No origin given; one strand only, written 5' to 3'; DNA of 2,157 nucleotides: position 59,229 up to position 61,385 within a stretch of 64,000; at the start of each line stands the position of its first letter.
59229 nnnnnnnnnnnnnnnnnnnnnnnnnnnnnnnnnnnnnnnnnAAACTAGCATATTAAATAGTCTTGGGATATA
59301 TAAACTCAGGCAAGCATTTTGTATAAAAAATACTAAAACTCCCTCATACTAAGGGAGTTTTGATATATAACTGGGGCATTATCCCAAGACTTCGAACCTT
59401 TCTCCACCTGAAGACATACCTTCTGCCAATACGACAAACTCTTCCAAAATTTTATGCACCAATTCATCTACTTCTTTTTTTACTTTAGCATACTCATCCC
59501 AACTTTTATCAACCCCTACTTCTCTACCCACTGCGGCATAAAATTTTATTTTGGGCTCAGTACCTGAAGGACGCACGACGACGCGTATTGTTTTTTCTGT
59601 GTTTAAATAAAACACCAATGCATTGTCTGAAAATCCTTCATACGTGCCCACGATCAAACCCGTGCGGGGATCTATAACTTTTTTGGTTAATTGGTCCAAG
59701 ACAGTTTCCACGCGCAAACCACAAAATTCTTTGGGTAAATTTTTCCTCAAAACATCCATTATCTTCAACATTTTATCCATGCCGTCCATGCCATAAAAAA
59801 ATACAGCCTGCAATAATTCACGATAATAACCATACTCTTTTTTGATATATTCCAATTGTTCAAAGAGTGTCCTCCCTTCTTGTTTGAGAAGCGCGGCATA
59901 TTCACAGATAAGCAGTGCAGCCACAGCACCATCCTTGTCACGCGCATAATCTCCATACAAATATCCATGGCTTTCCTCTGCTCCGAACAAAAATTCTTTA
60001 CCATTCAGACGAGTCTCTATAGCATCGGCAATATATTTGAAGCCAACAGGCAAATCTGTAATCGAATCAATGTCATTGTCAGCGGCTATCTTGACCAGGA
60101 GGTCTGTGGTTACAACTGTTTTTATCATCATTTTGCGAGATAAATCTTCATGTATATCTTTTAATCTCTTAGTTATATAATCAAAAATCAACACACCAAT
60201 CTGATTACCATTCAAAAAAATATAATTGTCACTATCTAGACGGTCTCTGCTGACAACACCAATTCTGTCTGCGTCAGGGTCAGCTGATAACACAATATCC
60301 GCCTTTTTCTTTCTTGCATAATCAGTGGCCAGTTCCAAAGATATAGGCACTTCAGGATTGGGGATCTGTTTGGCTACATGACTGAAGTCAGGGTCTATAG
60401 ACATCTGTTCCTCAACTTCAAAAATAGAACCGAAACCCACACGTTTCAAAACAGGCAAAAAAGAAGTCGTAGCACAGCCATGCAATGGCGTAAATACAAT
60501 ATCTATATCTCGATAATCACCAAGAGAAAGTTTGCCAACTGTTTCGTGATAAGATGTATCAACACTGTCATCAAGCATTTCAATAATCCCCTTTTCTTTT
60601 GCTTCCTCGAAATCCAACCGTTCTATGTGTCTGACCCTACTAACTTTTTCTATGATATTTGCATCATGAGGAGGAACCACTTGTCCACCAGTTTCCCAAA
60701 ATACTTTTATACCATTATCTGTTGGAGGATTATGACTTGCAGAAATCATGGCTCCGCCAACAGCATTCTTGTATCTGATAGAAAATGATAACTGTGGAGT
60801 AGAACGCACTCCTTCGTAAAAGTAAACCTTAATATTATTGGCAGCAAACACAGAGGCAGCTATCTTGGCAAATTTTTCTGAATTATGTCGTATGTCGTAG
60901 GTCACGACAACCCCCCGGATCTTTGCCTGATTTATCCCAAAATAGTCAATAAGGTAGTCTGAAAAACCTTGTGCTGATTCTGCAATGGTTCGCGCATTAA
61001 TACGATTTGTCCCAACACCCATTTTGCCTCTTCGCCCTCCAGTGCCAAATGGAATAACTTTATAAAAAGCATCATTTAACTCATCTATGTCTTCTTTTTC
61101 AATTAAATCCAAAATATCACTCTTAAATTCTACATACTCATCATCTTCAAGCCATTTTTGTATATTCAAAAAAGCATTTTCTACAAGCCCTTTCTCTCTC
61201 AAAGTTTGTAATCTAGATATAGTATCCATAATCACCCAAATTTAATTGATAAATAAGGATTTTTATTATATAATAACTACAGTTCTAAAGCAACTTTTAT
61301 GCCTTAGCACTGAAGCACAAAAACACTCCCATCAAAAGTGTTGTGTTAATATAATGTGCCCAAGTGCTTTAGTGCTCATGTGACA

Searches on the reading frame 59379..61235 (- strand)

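Call 91: search_protein_families(library=pfam, proteins=[window:59379-61235:-], max_evalue=0.0001)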
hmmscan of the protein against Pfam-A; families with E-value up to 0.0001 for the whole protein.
window:59379-61235:- (618 aa): 3 families
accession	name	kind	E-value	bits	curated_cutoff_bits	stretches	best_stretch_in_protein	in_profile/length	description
PF02878.22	PGM_PMM_I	-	2.3e-35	121.7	22.5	1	63-200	4-133/138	Phosphoglucomutase/phosphomannomutase, alpha/beta/alpha domain I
PF02880.22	PGM_PMM_III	-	1.4e-18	67.5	20.7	1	342-462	1-109/115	Phosphoglucomutase/phosphomannomutase, alpha/beta/alpha domain III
PF02879.22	PGM_PMM_II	-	1.1e-17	64.9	29.3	1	242-329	19-100/103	Phosphoglucomutase/phosphomannomutase, alpha/beta/alpha domain II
